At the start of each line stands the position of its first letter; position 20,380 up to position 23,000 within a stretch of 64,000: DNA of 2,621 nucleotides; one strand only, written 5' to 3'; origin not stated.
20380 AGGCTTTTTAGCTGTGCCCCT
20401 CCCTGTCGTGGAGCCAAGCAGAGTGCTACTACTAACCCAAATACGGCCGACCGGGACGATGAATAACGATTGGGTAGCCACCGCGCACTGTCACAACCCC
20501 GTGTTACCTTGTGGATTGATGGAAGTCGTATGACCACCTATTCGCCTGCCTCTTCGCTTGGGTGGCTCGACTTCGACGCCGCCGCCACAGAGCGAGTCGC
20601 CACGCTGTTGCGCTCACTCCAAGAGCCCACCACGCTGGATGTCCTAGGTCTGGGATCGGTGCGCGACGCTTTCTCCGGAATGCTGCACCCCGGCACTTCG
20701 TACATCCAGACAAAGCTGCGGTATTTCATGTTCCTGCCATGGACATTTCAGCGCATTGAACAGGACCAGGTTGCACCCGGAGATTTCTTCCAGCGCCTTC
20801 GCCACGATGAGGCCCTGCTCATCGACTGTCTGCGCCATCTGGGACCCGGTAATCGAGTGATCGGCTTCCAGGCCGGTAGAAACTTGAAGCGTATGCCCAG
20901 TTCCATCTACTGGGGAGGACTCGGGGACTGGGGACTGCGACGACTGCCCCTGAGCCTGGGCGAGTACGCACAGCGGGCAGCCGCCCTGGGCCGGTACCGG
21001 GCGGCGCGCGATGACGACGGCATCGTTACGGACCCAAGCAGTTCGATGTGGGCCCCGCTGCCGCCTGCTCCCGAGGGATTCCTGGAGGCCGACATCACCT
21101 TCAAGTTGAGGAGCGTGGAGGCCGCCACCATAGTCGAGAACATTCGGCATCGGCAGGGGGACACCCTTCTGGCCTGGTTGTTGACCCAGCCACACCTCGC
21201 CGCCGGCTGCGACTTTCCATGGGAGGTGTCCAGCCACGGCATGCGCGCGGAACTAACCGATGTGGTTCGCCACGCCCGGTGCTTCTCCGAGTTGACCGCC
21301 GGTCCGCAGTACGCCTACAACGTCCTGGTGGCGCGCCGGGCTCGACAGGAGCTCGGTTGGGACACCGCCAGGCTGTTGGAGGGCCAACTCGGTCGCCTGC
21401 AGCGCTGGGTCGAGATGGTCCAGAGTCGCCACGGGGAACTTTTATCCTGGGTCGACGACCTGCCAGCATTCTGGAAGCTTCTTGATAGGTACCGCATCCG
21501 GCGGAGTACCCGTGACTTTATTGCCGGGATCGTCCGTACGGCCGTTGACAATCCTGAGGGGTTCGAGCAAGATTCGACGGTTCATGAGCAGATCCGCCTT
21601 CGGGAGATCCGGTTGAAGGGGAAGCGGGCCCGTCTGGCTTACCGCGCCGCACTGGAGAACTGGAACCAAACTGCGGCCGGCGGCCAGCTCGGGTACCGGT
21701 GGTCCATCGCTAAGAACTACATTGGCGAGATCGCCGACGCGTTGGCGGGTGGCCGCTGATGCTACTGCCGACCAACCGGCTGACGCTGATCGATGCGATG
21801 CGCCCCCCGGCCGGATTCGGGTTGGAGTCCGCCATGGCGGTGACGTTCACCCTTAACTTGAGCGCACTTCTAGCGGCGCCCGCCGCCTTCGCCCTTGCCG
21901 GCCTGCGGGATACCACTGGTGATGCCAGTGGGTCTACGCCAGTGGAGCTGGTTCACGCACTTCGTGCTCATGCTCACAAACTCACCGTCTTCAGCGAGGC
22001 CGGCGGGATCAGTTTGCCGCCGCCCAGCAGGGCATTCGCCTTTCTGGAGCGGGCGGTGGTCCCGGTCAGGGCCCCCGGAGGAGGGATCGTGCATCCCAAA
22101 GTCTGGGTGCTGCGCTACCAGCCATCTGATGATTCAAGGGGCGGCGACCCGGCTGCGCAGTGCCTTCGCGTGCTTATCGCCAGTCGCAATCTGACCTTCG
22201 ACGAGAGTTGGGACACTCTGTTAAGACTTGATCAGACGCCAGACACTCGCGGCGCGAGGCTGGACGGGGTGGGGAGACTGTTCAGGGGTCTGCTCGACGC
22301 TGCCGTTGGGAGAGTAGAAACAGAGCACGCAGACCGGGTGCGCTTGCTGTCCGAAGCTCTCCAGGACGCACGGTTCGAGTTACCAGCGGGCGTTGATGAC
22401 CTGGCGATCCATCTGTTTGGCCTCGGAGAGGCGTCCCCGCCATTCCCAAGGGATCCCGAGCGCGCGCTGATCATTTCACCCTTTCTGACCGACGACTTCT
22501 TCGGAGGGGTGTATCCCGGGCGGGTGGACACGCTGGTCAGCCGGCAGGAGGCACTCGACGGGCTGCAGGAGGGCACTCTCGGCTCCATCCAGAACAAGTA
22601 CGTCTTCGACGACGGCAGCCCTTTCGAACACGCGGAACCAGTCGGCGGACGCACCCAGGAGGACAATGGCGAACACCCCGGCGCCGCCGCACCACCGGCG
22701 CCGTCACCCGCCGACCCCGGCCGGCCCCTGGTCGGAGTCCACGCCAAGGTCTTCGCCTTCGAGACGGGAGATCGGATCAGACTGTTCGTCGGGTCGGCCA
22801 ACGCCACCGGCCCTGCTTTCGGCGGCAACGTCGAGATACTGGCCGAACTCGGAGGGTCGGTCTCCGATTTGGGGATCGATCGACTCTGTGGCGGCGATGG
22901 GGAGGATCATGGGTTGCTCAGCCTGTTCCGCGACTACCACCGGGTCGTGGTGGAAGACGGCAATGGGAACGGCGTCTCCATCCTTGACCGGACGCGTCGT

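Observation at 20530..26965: Translationally coupled three-gene operon (unknown 409-aa protein + two-HKD PLD nuclease + SNF2-like helicase): candidate uncharacterised anti-phage/anti-plasmid defence system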

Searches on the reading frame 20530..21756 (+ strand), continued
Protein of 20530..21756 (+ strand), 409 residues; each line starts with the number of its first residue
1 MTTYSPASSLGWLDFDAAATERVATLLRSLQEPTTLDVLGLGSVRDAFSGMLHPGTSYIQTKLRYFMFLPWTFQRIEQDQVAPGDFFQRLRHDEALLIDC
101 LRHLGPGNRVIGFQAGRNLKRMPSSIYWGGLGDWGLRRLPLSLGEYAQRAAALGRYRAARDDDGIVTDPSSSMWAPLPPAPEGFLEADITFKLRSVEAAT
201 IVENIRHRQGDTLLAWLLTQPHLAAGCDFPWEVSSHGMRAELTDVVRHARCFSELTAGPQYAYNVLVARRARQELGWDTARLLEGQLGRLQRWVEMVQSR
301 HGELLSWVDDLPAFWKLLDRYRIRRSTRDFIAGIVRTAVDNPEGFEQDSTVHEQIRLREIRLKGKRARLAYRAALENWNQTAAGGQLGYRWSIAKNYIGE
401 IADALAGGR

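Call 33: find_homologous_proteins(query=L062:10001-11221:+)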
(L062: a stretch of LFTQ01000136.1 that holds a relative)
Query L062:10001-11221:+ (407 aa): 5252 proteins with E <= 0.001 among 8000 candidates; the best 120 are listed.
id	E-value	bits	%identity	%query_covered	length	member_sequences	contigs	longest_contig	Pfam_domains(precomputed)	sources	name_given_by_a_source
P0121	3.3e-274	927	99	100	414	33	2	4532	PF19888.4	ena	-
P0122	5.4e-205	699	75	100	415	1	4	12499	PF19888.4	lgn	-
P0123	2.6e-193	661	70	100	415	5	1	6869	PF19888.4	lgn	-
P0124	1.7e-147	510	56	99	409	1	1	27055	PF19888.4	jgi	jgi:hypothetical protein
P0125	4.7e-145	502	56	100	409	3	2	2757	PF19888.4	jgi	jgi:hypothetical protein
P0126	1.6e-143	497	56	100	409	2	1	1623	PF19888.4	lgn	-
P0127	2.5e-140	486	55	100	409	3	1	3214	PF19888.4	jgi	jgi:hypothetical protein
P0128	7.7e-133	462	51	99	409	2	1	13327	PF19888.4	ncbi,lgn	ncbi:MAG: DUF6361 family protein [Bacteroidota bacterium]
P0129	6.1e-130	452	52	99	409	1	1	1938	PF19888.4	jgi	-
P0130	1.1e-129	451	51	99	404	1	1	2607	PF19888.4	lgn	-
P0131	1.6e-129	451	51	99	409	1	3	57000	PF19888.4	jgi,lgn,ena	jgi:hypothetical protein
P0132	6.9e-129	449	51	99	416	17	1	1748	PF19888.4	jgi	jgi:hypothetical protein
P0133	4.0e-128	446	51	99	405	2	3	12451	PF19888.4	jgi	-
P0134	4.1e-128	446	50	100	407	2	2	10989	PF19888.4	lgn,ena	-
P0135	2.5e-127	443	53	99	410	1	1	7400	PF19888.4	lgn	-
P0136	4.9e-127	442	53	99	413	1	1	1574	PF19888.4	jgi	jgi:hypothetical protein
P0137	5.7e-127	442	52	100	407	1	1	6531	PF19888.4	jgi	jgi:hypothetical protein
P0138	1.0e-126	441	50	99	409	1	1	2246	PF19888.4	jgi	jgi:hypothetical protein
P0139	2.7e-126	440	51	100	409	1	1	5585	PF19888.4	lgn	-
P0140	5.6e-126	439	51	99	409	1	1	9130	PF19888.4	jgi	jgi:hypothetical protein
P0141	9.8e-126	438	52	95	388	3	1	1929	PF19888.4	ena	-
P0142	1.1e-125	438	51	99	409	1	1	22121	PF19888.4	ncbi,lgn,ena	-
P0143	1.9e-125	437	53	99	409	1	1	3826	PF19888.4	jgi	-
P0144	3.5e-125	436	51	99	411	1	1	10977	PF19888.4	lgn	-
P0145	4.0e-125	436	51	100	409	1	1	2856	PF19888.4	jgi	jgi:hypothetical protein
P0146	7.1e-125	435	48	100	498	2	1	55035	PF19888.4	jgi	-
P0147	8.3e-125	435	51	100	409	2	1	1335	PF19888.4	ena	-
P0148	1.4e-124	434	53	99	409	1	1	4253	PF19888.4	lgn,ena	-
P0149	2.3e-124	434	52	99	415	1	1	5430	PF19888.4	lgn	-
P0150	3.0e-123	430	50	99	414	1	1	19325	PF19888.4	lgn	-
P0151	1.1e-122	428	51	100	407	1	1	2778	PF19888.4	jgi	jgi:Family of unknown function (DUF6361)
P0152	2.1e-122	427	50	100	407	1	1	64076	PF19888.4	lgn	-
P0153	2.7e-122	427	50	99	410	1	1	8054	PF19888.4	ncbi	-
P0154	3.4e-122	426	52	99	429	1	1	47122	PF19888.4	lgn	-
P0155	3.4e-122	426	50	99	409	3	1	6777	PF19888.4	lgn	-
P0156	3.8e-122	426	51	99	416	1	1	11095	PF19888.4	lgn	-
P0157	5.0e-122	426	48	99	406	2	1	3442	PF19888.4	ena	-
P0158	5.3e-122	426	51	97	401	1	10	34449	PF19888.4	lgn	-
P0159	5.9e-122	426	51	99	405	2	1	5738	PF19888.4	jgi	jgi:hypothetical protein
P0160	9.4e-122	425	50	100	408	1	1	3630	PF19888.4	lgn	-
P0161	1.7e-121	424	50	99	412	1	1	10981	PF19888.4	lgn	-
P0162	2.3e-121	424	50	100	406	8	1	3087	PF19888.4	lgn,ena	-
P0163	3.7e-121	423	49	99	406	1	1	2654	PF19888.4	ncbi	-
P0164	3.7e-121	423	50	100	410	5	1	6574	PF19888.4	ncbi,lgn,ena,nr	ncbi:MAG: DUF6361 family protein [Candidatus Eremiobacteraeota bacterium]|nr:DUF6361 family protein 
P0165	6.7e-121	422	48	99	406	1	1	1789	PF19888.4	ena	-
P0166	7.8e-121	422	50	99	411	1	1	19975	PF19888.4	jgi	jgi:hypothetical protein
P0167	3.2e-120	420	51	99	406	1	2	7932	PF19888.4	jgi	jgi:hypothetical protein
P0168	3.4e-120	420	51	99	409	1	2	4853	PF19888.4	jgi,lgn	-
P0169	3.5e-120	420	49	99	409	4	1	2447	PF19888.4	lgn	-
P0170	5.1e-120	419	50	100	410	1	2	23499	PF19888.4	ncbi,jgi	-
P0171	5.1e-120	419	51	99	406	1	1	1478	PF19888.4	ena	-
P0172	7.0e-120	419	51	99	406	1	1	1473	PF19888.4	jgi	-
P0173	8.4e-120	419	50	100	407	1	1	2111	PF19888.4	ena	-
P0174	8.5e-120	419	49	99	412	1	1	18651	PF19888.4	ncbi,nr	ncbi:MAG: DUF6361 family protein [Firmicutes bacterium]|nr:DUF6361 family protein [Bacillota bacteri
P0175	1.1e-119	418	50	99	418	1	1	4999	PF19888.4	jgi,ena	-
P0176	1.1e-119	418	48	99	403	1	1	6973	PF19888.4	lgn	-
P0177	1.8e-119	417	50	99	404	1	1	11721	PF19888.4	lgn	-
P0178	2.2e-119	417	51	99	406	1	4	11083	PF19888.4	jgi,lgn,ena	-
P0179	2.6e-119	417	48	99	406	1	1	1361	PF19888.4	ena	-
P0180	3.2e-119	417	51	99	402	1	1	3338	PF19888.4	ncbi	-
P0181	3.6e-119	416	47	99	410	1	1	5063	PF19888.4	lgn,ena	-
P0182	4.0e-119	416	50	99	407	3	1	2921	PF19888.4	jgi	jgi:hypothetical protein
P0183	4.0e-119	416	48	99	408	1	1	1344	PF19888.4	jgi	jgi:hypothetical protein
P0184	4.9e-119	416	50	100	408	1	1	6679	PF19888.4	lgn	-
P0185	6.3e-119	416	50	99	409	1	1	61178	PF19888.4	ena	-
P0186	1.6e-118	414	49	99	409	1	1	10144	PF19888.4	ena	-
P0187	2.2e-118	414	50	100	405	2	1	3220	PF19888.4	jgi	jgi:hypothetical protein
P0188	2.3e-118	414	50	99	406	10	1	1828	PF19888.4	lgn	-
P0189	2.4e-118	414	51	99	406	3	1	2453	PF19888.4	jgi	jgi:hypothetical protein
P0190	2.8e-118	414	50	99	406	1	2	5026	PF19888.4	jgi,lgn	jgi:hypothetical protein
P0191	3.9e-118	413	49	99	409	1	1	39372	PF19888.4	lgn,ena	-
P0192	4.0e-118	413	49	99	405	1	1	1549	PF19888.4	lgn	-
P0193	4.2e-118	413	50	99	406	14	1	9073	PF19888.4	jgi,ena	-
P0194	8.1e-118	412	51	99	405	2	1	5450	PF19888.4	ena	-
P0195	2.6e-117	410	50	95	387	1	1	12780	PF19888.4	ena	-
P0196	4.2e-117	410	49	99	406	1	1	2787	PF19888.4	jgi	-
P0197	5.3e-117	409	50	99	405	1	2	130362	PF19888.4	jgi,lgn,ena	-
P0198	6.3e-117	409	46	99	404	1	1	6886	PF19888.4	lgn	-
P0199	6.4e-117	409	49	99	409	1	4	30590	PF19888.4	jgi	jgi:hypothetical protein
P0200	8.9e-117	409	49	99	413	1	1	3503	PF19888.4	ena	-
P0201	1.0e-116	408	48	100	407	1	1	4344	PF19888.4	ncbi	ncbi:MAG: DUF6361 family protein [Thermoguttaceae bacterium]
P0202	1.8e-116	408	47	99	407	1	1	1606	PF19888.4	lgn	-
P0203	3.1e-116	407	48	99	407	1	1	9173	PF19888.4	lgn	-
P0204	3.6e-116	407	49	99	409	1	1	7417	PF19888.4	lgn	-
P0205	3.9e-116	407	48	95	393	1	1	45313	PF19888.4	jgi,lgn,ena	-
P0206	5.8e-116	406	50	99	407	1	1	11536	PF19888.4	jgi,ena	-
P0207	6.0e-116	406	48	100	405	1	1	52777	PF19888.4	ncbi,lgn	-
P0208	6.6e-116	406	47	99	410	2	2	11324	PF19888.4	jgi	jgi:hypothetical protein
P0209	6.9e-116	406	49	98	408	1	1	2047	PF19888.4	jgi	jgi:uncharacterized protein DUF6361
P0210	7.6e-116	406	48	99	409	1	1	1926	PF19888.4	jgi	-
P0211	1.2e-115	405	48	99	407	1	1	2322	PF19888.4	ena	-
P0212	1.7e-115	404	49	99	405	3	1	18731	PF19888.4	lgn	-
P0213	1.8e-115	404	48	99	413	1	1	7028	PF19888.4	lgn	-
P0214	2.0e-115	404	47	99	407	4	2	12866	PF19888.4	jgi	-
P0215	2.5e-115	404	47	99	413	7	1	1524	PF19888.4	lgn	-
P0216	3.5e-115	403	47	99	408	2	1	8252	PF19888.4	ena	-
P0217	4.1e-115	403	50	99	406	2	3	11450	PF19888.4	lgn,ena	-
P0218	5.1e-115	403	47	99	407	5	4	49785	PF19888.4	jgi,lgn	-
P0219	5.7e-115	403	48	99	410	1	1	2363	PF19888.4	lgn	-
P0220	7.5e-115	402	48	98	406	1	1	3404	PF19888.4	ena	-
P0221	8.0e-115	402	46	99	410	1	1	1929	PF19888.4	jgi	-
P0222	1.3e-114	401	47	99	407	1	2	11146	PF19888.4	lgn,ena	-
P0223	1.6e-114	401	47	99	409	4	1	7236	PF19888.4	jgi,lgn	jgi:hypothetical protein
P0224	1.7e-114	401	47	99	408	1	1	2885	PF19888.4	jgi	jgi:hypothetical protein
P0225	2.0e-114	401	46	100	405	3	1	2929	PF19888.4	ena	-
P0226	2.1e-114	401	49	99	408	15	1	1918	PF19888.4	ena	-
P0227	2.3e-114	401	48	99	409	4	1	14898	PF19888.4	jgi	jgi:hypothetical protein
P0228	2.5e-114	401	47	99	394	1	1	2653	PF19888.4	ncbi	ncbi:MAG: DUF6361 family protein [Bacillota bacterium]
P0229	4.6e-114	400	48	99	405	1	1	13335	PF19888.4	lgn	-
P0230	4.9e-114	400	47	99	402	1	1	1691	PF19888.4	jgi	-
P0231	5.2e-114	400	45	100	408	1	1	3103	PF19888.4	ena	-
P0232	5.5e-114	399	50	99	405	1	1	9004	PF19888.4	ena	-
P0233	6.3e-114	399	48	99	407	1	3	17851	PF19888.4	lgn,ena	-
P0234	9.3e-114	399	48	99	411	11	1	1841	PF19888.4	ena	-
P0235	9.8e-114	399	47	100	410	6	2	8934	PF19888.4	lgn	-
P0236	1.1e-113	398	50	99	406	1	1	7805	PF19888.4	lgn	-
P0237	1.2e-113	398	47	99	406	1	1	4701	PF19888.4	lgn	-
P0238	1.4e-113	398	46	100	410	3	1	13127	PF19888.4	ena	-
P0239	1.8e-113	398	48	100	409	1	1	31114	PF19888.4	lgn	-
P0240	2.4e-113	397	48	99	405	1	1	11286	PF19888.4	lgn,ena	-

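Call 45: predict_structure(alignment_id=A2)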
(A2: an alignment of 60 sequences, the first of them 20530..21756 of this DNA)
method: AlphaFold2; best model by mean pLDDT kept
length: 409 residues; sequences in the alignment: 60
mean_pLDDT: 84.5   pTM: 0.82
mean pLDDT of the five models: 84.5, 84.3, 84.3, 83.8, 83.7
residues with pLDDT >= 90: 252; 70-90: 87; 50-70: 26; < 50: 44
segments of 3 or more residues with pLDDT < 50: 1-20, 25-34, 155-160, 164-169
pLDDT, mean of each block of 10 residues (from residue 1): 28 37 48 65 94 81 88 88 87 89 83 74 72 90 84 54 50 85 91 94 94 96 94 95 97 97 97 96 96 98 98 96 95 97 95 97 93 89 87 93 82
secondary structure, 60 per line:
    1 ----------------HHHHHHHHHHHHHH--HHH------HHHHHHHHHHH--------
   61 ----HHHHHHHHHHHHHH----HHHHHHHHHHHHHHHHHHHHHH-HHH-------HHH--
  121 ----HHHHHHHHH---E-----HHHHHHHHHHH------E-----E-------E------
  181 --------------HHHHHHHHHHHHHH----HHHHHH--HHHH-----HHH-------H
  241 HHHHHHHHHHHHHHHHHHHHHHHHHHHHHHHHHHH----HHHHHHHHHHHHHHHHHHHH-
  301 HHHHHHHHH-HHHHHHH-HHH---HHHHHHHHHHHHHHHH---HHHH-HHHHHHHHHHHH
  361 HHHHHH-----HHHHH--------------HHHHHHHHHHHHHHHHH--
elements in order: H17-30 H42-52 H65-78 H83-104 H125-133 H143-153 H195-208 H213-218 H221-224 H240-275 H280-299 H301-309 H311-317 H325-340 H344-347 H349-366 H372-376 H391-407

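Call 58: search_protein_families(library=padloc, alignment_id=A4, max_evalue=1e-10)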
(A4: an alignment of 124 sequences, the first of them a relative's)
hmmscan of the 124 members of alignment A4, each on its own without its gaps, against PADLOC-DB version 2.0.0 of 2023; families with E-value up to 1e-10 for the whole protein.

A. member 1, L006:7302-8015:+ (238 aa): 0 families

B. families by the number of members that match (of 124 scanned): 176 families (the first 25 are shown)
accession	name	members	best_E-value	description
PDLC04790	PDC-S01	5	1.2e-139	-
PDLC04789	PDC-S01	5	4.2e-39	-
PDLC04787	PDC-S01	5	1.5e-27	-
PDLC04791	PDC-S01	5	7.9e-22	-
PDLC02980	AriA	3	1.6e-33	-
PDLC04786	PDC-S01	3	1.6e-12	-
PDLC02335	AbiLi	2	2.2e-86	AbiLi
PDLC03963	SoFic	2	5.1e-70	-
PDLC00117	GajB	2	2.4e-51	UrvD helicase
PDLC03878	NsnB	2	7.6e-50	-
PDLC00114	GajB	2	1e-47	UrvD helicase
PDLC03802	RTasHel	2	1.5e-47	DRT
PDLC00132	GajB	2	1.7e-42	UrvD helicase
PDLC00103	GajB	2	3.8e-35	UrvD helicase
PDLC00127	GajB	2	3.1e-33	UrvD helicase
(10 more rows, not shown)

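Call 59: search_protein_families(library=pfam, alignment_id=A4, max_evalue=0.00001)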
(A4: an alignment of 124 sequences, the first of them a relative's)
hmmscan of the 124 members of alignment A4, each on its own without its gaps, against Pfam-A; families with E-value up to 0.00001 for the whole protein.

A. member 1, L006:7302-8015:+ (238 aa): 2 families
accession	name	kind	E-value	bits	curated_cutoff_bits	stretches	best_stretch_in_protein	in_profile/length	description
PF00578.27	AhpC-TSA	-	4.7e-15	56.1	26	1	108-215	17-123/124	AhpC/TSA family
PF08534.16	Redoxin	-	3.9e-12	46.6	26.6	1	109-221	21-136/148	Redoxin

B. families by the number of members that match (of 124 scanned): 97 families (the first 25 are shown)
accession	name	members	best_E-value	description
PF01844.29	HNH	11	1.6e-11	HNH endonuclease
PF02720.22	DUF222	10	9.1e-20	Domain of unknown function (DUF222)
PF04264.18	YceI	6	4.8e-20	YceI-like domain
PF13635.12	DUF4143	5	2.9e-38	Domain of unknown function (DUF4143)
PF13173.12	AAA_14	5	4.9e-19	AAA domain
PF00342.24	PGI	4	4.5e-162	Phosphoglucose isomerase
PF02661.23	Fic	4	5.1e-20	Fic/DOC family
PF13304.12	AAA_21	3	3.4e-36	AAA domain, putative AbiEii toxin, Type IV TA system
PF10604.15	Polyketide_cyc2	3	2e-08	Polyketide cyclase / dehydrase and lipid transport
PF08327.17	AHSA1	3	4.9e-08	Activator of Hsp90 ATPase homolog 1-like protein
PF07690.21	MFS_1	2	2.5e-38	Major Facilitator Superfamily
PF00580.27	UvrD-helicase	2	2.7e-36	UvrD/REP helicase N-terminal domain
PF00106.31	adh_short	2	5.2e-33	short chain dehydrogenase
PF00270.35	DEAD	2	5e-31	DEAD/DEAH box helicase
PF13561.12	adh_short_C2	2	5.8e-26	Enoyl-(Acyl carrier protein) reductase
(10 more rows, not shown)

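Call 61: search_solved_structures(query=A2, max_evalue=10)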
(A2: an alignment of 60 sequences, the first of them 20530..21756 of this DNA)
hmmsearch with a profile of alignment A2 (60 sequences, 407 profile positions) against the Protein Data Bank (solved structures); distinct sequences matched with E-value up to 10: 9.
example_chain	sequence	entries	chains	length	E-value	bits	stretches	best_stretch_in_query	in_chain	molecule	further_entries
5xqi_A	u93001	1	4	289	0.26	13.4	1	210-373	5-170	Protein rogdi homolog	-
3e4e_A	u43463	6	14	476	0.27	13.3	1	25-74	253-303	Cytochrome P450 2E1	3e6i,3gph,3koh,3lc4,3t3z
7xxp_A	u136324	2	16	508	1.3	11.1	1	201-285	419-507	N-formimidoyl fortimicin A synthase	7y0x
7xyl_A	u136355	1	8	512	1.3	11.1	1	201-285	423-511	N-formimidoyl fortimicin A synthase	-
7xx0_A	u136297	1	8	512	1.3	11.1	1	201-285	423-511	N-formimidoyl fortimicin A synthase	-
7xqa_A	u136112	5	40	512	1.3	11.1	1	201-285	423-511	N-formimidoyl fortimicin A synthase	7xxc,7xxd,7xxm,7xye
7xxr_A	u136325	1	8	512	1.3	11.1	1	201-285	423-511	N-formimidoyl fortimicin A synthase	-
8gri_A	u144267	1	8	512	1.3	11.1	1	201-285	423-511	N-formimidoyl fortimicin A synthase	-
2ohh_A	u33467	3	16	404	1.3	11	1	113-140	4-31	Type A flavoprotein fprA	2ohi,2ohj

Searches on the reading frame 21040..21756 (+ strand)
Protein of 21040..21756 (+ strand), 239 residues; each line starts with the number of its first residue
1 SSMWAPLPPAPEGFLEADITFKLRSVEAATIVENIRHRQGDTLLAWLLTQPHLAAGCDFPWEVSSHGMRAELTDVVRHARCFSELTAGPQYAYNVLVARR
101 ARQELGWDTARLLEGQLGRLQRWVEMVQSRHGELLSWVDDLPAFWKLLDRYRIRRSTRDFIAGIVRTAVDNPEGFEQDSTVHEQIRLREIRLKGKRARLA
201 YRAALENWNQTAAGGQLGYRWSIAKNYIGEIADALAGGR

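Call 66: search_protein_families(library=pfam, proteins=[window:21040-21756:+], max_evalue=10)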
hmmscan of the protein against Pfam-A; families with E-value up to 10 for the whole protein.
window:21040-21756:+ (239 aa): 1 family
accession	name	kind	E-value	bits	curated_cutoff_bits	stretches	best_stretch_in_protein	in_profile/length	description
PF19888.4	DUF6361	-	2.1e-22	80.1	25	1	4-234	156-387/388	Family of unknown function (DUF6361)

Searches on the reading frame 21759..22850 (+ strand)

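Call 66: search_protein_families(library=pfam, proteins=[window:21759-22850:+], max_evalue=10)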
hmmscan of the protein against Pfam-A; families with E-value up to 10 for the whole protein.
window:21759-22850:+ (364 aa): 1 family
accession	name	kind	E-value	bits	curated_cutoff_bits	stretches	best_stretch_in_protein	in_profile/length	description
PF13091.12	PLDc_2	-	0.026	14.8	27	1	327-362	81-113/132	PLD-like domain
